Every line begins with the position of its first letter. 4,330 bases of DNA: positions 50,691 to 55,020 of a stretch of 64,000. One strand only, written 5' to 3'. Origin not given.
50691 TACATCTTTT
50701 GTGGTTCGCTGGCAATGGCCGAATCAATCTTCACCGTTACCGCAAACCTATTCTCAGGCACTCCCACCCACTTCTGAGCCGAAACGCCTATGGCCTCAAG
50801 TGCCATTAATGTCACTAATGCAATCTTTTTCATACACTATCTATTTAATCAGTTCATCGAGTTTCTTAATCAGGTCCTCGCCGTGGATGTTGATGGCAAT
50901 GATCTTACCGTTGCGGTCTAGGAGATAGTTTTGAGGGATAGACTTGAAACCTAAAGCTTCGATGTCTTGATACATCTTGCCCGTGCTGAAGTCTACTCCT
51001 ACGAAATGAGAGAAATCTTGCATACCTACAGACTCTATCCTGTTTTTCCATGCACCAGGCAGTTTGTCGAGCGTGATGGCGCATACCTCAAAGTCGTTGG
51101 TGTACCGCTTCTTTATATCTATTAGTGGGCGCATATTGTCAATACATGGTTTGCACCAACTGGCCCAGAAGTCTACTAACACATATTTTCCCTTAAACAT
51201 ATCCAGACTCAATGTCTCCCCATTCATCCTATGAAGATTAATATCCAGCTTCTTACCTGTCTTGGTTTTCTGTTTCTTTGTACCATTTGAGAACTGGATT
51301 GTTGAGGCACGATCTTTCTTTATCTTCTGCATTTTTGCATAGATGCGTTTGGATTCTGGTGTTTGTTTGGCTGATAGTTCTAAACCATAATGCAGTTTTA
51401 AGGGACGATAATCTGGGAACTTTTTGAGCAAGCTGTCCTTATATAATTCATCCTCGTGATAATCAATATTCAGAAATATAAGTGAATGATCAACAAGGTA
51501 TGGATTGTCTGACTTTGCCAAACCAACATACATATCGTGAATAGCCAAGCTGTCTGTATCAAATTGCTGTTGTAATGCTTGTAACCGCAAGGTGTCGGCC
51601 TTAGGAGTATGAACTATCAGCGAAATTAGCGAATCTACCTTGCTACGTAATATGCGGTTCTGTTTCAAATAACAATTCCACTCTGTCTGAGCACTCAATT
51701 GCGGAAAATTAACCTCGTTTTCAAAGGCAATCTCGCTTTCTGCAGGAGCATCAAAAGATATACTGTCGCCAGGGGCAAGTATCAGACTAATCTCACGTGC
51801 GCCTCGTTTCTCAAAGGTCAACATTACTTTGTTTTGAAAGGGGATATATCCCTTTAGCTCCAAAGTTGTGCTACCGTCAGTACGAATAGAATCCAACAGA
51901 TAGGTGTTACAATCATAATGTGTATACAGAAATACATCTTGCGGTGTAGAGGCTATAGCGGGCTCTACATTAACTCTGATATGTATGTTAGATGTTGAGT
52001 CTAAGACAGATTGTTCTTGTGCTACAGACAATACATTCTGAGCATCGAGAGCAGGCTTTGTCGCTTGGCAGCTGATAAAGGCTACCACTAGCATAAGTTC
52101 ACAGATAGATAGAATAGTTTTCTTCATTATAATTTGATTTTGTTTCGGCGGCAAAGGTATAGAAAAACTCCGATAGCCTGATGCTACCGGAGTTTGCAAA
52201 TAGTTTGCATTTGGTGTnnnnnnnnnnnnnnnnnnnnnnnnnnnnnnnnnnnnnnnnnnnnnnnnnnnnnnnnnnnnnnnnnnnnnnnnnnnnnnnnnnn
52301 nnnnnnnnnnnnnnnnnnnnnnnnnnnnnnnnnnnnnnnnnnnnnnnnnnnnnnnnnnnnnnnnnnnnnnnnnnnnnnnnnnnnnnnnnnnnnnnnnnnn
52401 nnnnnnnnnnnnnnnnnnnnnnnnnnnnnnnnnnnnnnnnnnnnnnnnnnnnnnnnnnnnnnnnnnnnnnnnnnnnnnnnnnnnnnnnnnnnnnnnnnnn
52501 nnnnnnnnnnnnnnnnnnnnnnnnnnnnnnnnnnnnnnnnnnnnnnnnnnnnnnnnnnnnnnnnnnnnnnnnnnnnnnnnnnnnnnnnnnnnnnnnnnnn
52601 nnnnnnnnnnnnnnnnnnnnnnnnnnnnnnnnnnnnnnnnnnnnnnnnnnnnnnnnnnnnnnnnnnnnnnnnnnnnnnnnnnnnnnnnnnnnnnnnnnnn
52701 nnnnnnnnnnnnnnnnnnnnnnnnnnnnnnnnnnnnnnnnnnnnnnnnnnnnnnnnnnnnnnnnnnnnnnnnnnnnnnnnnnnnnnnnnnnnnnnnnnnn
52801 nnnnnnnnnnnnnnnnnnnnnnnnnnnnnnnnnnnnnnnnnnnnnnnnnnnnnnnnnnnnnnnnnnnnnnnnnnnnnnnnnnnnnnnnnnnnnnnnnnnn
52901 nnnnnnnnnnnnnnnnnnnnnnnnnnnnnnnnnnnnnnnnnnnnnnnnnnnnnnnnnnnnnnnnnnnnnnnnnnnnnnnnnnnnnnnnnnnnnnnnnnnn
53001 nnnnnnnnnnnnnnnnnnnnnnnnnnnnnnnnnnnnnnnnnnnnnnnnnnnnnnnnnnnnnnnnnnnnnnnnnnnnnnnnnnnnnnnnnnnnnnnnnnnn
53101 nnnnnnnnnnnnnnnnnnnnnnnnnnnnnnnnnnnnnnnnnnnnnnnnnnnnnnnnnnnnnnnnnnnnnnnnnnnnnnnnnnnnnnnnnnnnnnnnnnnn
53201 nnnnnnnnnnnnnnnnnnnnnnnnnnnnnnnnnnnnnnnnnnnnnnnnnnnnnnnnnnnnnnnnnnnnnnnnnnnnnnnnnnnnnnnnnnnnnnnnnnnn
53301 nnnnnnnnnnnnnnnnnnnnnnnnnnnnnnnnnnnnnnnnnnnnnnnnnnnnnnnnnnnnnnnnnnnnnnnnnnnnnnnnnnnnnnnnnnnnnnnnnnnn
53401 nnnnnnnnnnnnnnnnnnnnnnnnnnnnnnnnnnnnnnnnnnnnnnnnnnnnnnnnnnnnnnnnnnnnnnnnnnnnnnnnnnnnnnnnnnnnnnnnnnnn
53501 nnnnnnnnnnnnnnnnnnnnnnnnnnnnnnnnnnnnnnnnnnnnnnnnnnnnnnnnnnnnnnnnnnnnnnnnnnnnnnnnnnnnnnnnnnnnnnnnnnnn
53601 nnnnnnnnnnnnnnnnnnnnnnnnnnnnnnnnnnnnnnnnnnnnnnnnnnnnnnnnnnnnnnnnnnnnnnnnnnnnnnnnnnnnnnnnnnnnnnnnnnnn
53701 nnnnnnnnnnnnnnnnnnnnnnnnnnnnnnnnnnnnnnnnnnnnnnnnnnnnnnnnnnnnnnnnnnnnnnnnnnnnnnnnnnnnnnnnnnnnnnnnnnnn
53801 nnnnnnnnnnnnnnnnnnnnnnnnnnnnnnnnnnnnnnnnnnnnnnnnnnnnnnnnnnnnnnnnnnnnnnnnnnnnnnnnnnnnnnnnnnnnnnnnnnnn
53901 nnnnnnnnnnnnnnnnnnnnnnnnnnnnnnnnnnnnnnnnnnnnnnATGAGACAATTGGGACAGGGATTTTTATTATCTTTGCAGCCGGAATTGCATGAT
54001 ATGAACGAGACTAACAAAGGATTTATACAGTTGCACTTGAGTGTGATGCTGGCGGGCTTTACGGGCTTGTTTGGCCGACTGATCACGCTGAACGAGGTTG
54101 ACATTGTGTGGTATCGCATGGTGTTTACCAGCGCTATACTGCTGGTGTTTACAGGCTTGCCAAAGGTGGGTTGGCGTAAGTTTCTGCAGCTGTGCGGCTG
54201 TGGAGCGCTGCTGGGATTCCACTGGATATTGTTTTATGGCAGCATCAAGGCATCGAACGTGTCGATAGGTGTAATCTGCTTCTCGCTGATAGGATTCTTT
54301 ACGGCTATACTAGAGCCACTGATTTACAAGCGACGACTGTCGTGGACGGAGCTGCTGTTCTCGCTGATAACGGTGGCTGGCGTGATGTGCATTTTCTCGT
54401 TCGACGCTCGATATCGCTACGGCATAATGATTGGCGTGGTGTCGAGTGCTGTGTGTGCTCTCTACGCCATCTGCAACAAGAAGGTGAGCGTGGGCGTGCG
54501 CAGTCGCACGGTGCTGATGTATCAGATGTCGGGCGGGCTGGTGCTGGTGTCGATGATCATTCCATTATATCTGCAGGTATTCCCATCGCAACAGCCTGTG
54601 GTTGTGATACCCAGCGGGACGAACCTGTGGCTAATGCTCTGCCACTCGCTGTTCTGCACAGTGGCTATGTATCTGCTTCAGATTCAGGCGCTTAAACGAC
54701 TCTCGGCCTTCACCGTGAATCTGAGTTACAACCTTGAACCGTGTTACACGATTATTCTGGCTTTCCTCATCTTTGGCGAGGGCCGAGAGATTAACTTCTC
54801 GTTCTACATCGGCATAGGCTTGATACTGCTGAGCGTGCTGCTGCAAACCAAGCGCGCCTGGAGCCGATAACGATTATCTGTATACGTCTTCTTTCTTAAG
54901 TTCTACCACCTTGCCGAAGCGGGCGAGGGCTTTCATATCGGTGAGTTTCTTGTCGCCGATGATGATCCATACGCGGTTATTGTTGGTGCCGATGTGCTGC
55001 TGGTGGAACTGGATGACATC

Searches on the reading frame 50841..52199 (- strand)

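Call 12: search_protein_families(library=pfam, proteins=[window:50841-52199:-], max_evalue=0.001)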
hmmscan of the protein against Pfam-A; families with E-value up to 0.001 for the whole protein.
window:50841-52199:- (452 aa): 5 families
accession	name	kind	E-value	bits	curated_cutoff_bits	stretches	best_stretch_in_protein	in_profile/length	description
PF13905.12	Thioredoxin_8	-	2.6e-14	53.7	27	1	337-433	1-94/94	Thioredoxin-like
PF08534.16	Redoxin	-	2.2e-10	41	26.6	1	319-442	8-137/148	Redoxin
PF00578.27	AhpC-TSA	-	2.7e-10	40.7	26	1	319-435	7-123/124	AhpC/TSA family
PF00085.26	Thioredoxin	-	2.1e-05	24.9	23.5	1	337-381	18-62/103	Thioredoxin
PF13098.12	Thioredoxin_2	-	0.00066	20.4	27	0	336-435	4-89/104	Thioredoxin-like domain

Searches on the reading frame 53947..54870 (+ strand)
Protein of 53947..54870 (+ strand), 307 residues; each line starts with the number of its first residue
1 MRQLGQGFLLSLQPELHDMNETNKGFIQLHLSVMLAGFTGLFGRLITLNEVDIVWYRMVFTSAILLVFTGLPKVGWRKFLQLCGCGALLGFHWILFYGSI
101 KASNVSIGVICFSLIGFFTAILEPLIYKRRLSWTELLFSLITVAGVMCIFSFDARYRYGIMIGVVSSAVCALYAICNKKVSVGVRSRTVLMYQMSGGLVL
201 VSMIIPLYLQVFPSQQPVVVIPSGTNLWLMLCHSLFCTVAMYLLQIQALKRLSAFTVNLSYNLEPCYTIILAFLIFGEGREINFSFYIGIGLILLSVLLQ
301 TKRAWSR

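Call 60: search_protein_families(library=pfam, proteins=[window:53947-54870:+], max_evalue=0.001)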
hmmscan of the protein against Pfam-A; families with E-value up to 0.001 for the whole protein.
window:53947-54870:+ (307 aa): 1 family
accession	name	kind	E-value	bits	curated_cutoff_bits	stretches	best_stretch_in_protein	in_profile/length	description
PF00892.27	EamA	-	4.2e-28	98.7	28.2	2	158-299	2-132/135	EamA-like transporter family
